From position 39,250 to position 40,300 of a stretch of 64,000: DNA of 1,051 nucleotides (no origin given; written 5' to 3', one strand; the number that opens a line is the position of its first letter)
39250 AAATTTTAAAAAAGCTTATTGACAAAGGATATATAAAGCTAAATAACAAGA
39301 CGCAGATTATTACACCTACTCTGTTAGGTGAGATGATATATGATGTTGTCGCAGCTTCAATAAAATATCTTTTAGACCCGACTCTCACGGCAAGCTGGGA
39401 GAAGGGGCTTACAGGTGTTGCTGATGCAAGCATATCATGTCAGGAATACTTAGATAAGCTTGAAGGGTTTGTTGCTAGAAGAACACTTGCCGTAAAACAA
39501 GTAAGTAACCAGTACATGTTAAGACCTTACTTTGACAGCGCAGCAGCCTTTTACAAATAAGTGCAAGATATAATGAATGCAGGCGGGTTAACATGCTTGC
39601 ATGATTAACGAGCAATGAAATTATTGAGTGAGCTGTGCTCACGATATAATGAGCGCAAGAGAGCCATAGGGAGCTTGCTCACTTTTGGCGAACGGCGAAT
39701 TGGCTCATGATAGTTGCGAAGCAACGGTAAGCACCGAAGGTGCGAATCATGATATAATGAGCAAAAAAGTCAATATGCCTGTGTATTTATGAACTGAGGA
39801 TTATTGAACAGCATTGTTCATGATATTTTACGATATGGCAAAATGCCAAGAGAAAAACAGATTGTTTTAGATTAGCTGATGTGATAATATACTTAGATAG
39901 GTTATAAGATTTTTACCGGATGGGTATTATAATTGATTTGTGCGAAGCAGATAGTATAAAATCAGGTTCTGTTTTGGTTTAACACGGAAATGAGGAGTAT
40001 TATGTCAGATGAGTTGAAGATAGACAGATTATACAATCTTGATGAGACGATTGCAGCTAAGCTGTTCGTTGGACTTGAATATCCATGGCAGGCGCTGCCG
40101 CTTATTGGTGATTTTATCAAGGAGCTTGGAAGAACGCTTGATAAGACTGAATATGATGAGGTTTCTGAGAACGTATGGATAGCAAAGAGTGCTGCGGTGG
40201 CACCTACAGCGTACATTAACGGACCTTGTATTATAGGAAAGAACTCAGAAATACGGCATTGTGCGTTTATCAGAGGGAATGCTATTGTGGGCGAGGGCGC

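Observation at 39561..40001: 440-bp non-coding block dense in repeated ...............-like motifs and small perfect hairpins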

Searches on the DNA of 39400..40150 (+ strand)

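Call 6: search_rna_families(source=window, start=39400, end=40150, threshold=evalue, max_evalue=10, show_alignments=3)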
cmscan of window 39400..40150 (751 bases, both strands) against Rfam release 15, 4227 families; matches with E-value up to 10: 5.
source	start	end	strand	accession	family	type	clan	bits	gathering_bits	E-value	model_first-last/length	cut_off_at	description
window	39526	39645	+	RF02665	PsiU1-6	Gene; snRNA; snoRNA; scaRNA;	-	16.1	72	1.1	1-159/159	no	Drosophila small cajal body-specific RNA PsiU1-6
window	39986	40062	+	RF01133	sR3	Gene; snRNA; snoRNA; CD-box;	-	14.5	41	0.36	1-55/55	no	Small nucleolar RNA sR3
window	39645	39754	+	RF01699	Clostridiales-1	Gene; sRNA;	-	14.2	48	2.7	1-166/166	no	Clostridiales-1 RNA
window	39731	39754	-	RF01687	Acido-Lenti-1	Gene; sRNA;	-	11.9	37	7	22-45/46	no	Acido-Lenti-1 RNA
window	39713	39729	-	RF01687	Acido-Lenti-1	Gene; sRNA;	-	11.3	37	9.9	29-45/46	no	Acido-Lenti-1 RNA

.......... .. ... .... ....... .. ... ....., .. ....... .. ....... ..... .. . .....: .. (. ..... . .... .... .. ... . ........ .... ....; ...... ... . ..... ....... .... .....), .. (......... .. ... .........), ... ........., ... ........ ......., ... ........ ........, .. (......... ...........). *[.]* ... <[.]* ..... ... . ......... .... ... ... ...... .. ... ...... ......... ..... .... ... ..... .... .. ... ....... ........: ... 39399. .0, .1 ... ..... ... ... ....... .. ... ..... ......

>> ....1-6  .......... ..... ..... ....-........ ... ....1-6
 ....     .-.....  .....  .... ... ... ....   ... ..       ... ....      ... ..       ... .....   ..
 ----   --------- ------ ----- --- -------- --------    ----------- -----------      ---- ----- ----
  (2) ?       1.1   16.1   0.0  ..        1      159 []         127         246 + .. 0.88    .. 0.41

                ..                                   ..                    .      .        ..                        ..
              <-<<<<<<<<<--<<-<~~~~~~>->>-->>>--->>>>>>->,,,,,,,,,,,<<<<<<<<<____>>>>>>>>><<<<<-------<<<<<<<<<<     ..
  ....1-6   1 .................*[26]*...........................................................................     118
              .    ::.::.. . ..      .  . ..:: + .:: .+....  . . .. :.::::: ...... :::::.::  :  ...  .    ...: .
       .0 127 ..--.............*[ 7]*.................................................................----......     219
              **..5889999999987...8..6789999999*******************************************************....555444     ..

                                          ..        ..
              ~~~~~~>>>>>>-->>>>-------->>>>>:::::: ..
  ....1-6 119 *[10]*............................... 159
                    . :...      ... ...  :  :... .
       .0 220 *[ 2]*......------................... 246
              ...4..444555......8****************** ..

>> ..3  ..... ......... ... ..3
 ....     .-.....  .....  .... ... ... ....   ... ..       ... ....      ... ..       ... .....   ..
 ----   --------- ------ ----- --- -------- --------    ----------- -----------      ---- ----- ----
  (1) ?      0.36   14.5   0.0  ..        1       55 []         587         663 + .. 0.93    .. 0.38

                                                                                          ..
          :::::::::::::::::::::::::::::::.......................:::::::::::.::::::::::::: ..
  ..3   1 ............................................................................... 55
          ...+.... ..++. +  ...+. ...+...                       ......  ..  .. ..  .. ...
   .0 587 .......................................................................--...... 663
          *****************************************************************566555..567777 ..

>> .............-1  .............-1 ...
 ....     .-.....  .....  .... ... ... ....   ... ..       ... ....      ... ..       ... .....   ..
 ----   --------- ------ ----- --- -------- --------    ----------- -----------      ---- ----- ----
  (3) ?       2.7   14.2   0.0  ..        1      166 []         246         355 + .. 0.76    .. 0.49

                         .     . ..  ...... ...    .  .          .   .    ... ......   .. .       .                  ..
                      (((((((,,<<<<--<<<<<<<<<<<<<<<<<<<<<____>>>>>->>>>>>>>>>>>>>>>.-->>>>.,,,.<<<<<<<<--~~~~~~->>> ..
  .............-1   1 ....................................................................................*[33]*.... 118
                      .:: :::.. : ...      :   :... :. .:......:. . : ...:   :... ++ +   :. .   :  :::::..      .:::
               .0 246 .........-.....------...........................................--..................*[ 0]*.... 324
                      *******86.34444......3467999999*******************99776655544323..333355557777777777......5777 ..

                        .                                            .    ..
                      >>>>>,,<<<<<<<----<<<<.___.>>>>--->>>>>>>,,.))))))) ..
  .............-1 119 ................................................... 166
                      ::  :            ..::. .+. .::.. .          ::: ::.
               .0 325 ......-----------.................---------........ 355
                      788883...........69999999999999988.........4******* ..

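Call 29: search_dna_similar(query=window:39561-39860:+, collection=plasmids, mode=distant, max_evalue=1)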
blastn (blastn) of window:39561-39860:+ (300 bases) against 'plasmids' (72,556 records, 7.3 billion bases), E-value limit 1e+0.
Records with a match: 1; places in all: 1; records where one place covers at least 80% of the query: 0.
Best place of each record, by identity: 80-90% 1.
By first word of the organism name: Spiroplasma 1.
By predicted mobility (MOB-suite, as given by PLSDB): non-mobilizable 1.
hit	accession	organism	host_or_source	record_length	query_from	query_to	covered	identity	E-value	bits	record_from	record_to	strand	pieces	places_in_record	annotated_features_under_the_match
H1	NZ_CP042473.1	Spiroplasma citri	Chinese cabbage,cell culture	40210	253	284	11%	87.5%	9e-1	41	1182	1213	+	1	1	none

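Call 30: search_dna_similar(query=window:39561-39860:+, collection=phages, mode=distant, max_evalue=1)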
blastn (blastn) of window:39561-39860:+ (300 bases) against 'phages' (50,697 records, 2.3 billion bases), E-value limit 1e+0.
Records with a match: 5; places in all: 7; records where one place covers at least 80% of the query: 0.
Best place of each record, by identity: 90-95% 1; 80-90% 2; 60-80% 2.
By first word of the organism name: Bacteriophage 5.
By host as written in the record: - 5.
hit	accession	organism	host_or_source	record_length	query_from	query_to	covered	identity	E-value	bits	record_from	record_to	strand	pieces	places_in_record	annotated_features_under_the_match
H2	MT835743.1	Bacteriophage sp.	human fecal samples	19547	57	139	28%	83.3%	6e-10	113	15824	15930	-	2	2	record has no annotation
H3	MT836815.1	Bacteriophage sp.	human fecal samples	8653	57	139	28%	83.0%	9e-8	105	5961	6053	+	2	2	record has no annotation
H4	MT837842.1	Bacteriophage sp.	human fecal samples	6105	19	90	24%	77.8%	1e-6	59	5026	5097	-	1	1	record has no annotation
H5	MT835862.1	Bacteriophage sp.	human fecal samples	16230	8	71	21%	78.1%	5e-5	54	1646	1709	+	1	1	record has no annotation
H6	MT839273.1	Bacteriophage sp.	human fecal samples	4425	23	53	10%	90.3%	8e-2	44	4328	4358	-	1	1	record has no annotation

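Call 32: get_annotated_region(hit=H2, flank=4000)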
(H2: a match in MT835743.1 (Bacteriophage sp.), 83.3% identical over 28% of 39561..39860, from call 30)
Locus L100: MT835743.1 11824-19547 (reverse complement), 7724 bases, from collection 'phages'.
description: UNVERIFIED: Bacteriophage sp. clone scaffold_582 genomic sequence.
organism: Bacteriophage sp. (NCBI taxid 38018)
taxonomy: Viruses
host: -; source: human fecal samples; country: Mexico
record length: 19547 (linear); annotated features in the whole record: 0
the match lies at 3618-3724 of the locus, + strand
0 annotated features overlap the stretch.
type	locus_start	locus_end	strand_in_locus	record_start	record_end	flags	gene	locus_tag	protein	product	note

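Call 33: get_annotated_region(hit=H3, flank=4000)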
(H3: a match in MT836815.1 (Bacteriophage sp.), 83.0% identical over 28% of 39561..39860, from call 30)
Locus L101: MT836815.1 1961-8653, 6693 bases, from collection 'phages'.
description: UNVERIFIED: Bacteriophage sp. clone scaffold_3127 genomic sequence.
organism: Bacteriophage sp. (NCBI taxid 38018)
taxonomy: Viruses
host: -; source: human fecal samples; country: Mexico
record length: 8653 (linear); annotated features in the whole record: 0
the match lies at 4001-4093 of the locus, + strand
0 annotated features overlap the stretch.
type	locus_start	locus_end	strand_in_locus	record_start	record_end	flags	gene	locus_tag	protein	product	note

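Call 34: get_annotated_region(hit=H4, flank=4000)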
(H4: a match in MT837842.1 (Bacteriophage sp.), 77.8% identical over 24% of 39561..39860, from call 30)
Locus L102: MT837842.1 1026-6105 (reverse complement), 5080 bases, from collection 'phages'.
description: UNVERIFIED: Bacteriophage sp. clone scaffold_5926 genomic sequence.
organism: Bacteriophage sp. (NCBI taxid 38018)
taxonomy: Viruses
host: -; source: human fecal samples; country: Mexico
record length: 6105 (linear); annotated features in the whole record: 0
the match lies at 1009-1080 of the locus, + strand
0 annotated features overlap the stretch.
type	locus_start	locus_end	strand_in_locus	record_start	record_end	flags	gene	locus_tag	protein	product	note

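Call 35: get_annotated_region(hit=H5, flank=4000)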
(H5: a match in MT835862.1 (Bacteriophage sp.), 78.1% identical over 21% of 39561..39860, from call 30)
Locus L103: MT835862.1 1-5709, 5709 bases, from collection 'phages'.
description: UNVERIFIED: Bacteriophage sp. clone scaffold_847 genomic sequence.
organism: Bacteriophage sp. (NCBI taxid 38018)
taxonomy: Viruses
host: -; source: human fecal samples; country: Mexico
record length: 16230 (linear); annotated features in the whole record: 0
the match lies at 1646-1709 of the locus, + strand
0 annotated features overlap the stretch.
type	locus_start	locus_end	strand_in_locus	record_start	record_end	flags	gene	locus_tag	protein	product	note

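Call 46: search_rna_families(sources=[L100, L101, L104, L105, L106, L107, L129, L133, L145, L160], threshold=gathering)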
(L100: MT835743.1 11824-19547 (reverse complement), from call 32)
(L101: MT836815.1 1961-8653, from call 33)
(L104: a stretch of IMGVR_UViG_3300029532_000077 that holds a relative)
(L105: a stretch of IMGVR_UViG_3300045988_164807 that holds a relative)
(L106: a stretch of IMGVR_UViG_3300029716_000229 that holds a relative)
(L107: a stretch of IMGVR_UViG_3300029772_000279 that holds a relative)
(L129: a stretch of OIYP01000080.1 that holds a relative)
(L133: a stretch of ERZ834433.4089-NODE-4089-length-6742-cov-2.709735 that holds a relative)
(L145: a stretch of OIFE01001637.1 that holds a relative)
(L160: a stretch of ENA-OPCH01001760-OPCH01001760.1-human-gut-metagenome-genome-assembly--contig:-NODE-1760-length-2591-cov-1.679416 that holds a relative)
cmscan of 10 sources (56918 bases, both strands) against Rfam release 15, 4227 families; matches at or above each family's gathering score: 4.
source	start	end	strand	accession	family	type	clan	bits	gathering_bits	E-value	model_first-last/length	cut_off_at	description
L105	3573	3849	+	RF02687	RAGATH-8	Gene; sRNA;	-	310.4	86.7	2.7e-84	1-276/276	no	RAGATH-8 RNA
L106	985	1074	+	RF03020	RT-17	Gene; sRNA;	-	74.7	40.4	6.6e-13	1-95/95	no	RT-17 RNA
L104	544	616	+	RF00005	tRNA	Gene; tRNA;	CL00001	68.1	29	9.2e-13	1-71/71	no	tRNA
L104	639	712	+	RF00005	tRNA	Gene; tRNA;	CL00001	61.9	29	4.7e-11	1-71/71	no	tRNA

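Call 51: build_rna_model(alignment_id=A2, structure=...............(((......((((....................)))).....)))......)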
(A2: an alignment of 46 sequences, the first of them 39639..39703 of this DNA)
Model R1 built from alignment A2 (46 sequences, 66 columns); structure: as given.
model positions 64; base pairs 7; branch points 0; effective number of sequences 4.47; information 0.875 bits per position. Calibrated on 0.2 Mb of random sequence (short: E-values are rough).
structure used (alignment columns):
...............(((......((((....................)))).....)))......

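Call 52: search_with_rna_model(model_id=R1, source=window, max_evalue=10, show_alignments=4)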
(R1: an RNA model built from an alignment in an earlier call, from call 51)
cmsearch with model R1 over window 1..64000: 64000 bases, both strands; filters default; matches with E-value up to 10: 3.
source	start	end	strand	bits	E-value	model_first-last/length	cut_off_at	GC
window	39640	39703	+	76.4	5.3e-15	1-64/64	no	0.52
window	39564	39619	+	22.2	0.0046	1-64/64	no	0.39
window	39748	39797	+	18.1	0.038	1-64/64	no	0.3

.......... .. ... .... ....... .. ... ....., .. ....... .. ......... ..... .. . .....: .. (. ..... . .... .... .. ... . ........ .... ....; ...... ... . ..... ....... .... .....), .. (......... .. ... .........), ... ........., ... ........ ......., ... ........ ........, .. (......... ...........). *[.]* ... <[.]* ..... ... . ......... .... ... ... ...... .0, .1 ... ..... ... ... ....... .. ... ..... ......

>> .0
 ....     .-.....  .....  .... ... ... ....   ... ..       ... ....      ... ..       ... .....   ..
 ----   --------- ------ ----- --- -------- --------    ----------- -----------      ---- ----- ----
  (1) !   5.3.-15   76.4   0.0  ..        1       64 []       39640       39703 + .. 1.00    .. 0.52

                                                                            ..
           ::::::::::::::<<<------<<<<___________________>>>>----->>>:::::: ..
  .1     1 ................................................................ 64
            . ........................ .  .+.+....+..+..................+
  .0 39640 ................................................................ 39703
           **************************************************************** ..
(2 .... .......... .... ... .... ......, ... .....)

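Call 53: search_with_rna_model(model_id=R1, sources=[L001, L002, L003, L004, L005, L006, L007, L008, L009, L010, L011, L012, L013, L014, L015, L016, L017, L018, L019, L020, L021, L022, L023, L024, L025, L026, L027, L028, L029, L030, L031, L032, L033, L034, L035, L036, L037, L038, L039, L040, L041, L042, L043, L044, L045, L046, L047, L048, L049, L050, L051, L052, L053, L054, L055, L056, L057, L058, L059, L060, L061, L062, L063, L064, L065, L066, L067, L068, L069, L070, L071, L072, L073, L074, L075, L076, L077, L078, L079, L080, L088, L092], max_evalue=1)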
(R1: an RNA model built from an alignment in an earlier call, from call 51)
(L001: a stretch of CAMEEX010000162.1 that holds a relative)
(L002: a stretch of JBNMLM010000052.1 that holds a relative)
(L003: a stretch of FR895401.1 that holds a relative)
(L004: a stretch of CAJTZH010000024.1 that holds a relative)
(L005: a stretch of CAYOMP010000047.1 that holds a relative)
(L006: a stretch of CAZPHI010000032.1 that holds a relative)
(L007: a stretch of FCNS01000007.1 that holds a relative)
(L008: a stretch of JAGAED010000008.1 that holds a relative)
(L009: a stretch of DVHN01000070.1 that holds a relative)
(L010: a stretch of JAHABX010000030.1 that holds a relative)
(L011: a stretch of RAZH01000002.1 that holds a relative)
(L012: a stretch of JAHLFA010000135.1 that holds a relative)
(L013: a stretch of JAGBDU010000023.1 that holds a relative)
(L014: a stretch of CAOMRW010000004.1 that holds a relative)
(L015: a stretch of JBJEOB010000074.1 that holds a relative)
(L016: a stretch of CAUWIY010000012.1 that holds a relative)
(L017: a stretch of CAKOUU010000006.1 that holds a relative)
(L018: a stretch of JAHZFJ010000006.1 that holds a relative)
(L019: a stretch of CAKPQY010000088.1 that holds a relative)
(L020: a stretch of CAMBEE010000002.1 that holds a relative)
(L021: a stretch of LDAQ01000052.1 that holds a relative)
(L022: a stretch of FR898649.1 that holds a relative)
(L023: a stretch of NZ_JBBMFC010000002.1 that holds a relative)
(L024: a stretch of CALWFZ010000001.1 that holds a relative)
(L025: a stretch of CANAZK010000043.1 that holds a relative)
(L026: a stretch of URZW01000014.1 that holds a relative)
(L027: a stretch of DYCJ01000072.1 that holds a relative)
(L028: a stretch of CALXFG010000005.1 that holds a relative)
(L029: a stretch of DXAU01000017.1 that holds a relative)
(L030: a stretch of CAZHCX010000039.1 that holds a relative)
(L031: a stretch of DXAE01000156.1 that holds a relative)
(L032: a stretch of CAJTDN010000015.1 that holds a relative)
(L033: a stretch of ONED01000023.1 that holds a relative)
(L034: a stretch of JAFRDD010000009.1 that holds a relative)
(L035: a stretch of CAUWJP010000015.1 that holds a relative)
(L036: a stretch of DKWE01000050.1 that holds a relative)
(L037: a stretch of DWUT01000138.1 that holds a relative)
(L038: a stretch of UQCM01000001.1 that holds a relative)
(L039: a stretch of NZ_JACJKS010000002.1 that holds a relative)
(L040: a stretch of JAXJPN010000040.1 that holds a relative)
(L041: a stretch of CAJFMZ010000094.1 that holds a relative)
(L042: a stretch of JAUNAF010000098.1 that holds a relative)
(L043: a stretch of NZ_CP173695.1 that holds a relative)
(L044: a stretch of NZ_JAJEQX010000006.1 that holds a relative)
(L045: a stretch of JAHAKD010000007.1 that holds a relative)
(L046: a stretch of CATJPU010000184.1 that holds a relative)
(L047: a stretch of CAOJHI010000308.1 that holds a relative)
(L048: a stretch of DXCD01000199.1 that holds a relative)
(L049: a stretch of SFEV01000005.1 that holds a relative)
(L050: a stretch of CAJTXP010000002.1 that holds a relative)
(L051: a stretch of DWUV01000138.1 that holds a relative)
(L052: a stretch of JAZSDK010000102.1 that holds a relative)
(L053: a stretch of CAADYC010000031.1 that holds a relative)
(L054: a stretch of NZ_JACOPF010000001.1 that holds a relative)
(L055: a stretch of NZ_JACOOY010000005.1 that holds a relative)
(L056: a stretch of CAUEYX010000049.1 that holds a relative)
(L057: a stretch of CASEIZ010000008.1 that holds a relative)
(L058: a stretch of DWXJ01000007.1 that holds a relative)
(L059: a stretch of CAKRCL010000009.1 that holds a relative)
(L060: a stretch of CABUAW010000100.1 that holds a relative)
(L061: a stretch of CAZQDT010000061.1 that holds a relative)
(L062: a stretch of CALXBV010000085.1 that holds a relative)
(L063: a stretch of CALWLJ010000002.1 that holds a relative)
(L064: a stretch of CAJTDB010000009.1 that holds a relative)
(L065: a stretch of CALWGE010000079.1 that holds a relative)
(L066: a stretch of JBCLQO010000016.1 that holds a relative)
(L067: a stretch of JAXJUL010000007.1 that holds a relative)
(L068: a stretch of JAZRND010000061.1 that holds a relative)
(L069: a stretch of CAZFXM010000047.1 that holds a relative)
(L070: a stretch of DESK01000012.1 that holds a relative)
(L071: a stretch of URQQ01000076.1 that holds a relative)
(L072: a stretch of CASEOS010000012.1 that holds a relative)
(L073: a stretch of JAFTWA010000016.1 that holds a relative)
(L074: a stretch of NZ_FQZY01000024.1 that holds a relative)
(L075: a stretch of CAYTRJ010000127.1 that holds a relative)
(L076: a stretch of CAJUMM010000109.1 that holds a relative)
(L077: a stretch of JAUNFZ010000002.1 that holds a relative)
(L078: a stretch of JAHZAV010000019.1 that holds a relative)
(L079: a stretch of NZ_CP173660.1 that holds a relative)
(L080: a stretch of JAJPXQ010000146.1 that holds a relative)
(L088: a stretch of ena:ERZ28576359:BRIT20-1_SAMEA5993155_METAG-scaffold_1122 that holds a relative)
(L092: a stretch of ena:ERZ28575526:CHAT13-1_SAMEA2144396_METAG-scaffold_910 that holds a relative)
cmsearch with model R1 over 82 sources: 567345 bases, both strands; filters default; matches with E-value up to 1: 0.
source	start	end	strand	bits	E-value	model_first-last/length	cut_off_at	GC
